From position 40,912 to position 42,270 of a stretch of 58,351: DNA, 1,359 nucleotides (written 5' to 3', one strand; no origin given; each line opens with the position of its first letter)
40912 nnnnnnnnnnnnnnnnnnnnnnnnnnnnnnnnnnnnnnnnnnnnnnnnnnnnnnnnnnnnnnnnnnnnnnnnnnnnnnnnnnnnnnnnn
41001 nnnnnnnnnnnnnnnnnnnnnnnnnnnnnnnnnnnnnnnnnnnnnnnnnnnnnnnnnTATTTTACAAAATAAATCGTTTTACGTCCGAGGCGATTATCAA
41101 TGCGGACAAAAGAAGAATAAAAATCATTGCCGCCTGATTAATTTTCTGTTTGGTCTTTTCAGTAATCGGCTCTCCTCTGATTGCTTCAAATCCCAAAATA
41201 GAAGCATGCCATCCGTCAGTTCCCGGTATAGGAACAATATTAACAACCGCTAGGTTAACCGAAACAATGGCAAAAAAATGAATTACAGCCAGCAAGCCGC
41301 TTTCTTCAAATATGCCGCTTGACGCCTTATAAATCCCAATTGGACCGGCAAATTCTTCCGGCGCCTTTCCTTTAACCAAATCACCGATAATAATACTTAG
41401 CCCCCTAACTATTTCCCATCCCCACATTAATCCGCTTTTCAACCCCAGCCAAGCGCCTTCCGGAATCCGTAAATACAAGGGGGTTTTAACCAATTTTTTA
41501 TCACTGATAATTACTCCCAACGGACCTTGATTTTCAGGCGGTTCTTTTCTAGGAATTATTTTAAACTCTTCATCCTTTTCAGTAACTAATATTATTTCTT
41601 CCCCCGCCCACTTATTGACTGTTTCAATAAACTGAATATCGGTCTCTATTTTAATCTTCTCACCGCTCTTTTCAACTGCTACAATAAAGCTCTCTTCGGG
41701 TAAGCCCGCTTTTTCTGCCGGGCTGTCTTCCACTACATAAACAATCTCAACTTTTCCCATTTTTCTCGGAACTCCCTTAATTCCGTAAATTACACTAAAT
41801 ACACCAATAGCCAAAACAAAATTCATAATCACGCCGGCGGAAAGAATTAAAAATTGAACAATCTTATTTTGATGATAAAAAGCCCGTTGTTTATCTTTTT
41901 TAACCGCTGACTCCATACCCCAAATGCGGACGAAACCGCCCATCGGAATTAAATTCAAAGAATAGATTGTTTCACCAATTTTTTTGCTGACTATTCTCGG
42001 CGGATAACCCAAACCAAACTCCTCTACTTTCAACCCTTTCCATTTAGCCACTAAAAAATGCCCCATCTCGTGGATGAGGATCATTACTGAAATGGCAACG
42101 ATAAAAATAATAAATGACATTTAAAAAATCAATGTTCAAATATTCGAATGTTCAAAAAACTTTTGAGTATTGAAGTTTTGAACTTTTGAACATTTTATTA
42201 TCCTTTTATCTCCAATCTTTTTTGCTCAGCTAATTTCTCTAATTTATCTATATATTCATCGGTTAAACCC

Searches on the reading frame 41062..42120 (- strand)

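Call 40: search_protein_families(library=ncbifam, proteins=[window:41062-42120:-], max_evalue=0.01)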
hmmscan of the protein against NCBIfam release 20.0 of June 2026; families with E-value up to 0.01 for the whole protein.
window:41062-42120:- (352 aa): 5 families
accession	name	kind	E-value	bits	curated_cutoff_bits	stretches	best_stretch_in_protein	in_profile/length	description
TIGR00054.1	TIGR00054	equivalog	9.2e-53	179.6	147.55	2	126-350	206-419/421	RIP metalloprotease RseP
NF008046.0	PRK10779.1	equivalog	9.1e-37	127.2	477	2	127-350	227-450/450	sigma E protease regulator RseP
NF041824.1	daptide_HExxH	equivalog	0.0048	16.1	300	0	2-36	159-193/379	daptide biosynthesis intramembrane metalloprotease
TIGR00225.1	prc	subfamily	0.005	15.9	218.6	1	117-152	57-92/335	C-terminal processing peptidase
NF052377.1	lmo1851_S41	exception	0.0097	14.6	725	0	118-179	114-173/468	lmo1851 family serine protease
